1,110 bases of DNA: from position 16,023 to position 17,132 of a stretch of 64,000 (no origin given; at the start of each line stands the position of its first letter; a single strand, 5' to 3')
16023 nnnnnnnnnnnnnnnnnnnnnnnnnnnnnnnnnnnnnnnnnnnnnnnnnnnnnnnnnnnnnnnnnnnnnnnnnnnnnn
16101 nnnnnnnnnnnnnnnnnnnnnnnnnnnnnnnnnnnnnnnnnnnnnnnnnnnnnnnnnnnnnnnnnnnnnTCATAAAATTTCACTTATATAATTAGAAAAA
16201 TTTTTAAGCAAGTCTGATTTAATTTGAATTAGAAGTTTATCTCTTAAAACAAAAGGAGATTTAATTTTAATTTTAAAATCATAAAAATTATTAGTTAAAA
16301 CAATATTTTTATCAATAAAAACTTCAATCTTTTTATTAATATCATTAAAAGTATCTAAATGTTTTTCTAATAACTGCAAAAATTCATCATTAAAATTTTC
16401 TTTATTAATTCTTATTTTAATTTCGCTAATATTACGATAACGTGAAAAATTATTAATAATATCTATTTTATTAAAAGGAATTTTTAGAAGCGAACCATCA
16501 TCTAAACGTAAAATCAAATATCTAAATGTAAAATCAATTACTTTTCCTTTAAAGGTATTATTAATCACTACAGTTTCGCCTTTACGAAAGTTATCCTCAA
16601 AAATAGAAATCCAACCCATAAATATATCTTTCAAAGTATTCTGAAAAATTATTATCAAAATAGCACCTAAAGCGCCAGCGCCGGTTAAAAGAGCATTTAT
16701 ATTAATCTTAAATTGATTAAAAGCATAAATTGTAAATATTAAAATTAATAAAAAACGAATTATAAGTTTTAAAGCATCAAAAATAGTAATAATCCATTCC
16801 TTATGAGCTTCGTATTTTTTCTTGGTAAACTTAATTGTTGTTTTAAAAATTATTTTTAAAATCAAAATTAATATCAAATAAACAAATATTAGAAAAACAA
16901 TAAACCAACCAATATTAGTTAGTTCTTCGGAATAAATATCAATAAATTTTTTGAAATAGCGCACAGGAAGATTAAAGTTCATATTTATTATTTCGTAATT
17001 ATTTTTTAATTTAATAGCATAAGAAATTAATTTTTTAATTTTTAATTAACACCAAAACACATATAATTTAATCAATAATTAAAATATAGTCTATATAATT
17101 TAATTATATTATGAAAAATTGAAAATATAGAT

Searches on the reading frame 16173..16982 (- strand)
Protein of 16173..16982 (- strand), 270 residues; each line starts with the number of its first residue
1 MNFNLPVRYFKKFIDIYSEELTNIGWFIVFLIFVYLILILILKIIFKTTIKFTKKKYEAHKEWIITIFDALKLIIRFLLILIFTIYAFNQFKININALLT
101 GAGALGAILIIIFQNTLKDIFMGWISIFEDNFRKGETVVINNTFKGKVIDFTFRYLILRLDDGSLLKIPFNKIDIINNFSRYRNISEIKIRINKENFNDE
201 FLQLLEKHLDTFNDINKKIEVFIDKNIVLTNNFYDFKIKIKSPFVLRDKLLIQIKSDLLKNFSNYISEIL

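Call 47: search_protein_families(library=pfam, proteins=[window:16173-16982:-], max_evalue=0.01)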
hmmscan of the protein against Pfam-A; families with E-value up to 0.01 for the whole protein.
window:16173-16982:- (270 aa): 3 families
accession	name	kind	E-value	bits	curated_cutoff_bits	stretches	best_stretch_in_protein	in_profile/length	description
PF00924.24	MS_channel_2nd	-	3e-09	37.3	20.2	1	115-181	1-68/68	Mechanosensitive ion channel, beta-domain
PF21088.3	MS_channel_1st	-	0.00053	20.4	23.1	1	74-107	2-35/42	Mechanosensitive ion channel, transmembrane helices 2/3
PF06011.17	TRP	-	0.0034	16.7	28.5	1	21-126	149-253/426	Transient receptor potential (TRP) ion channel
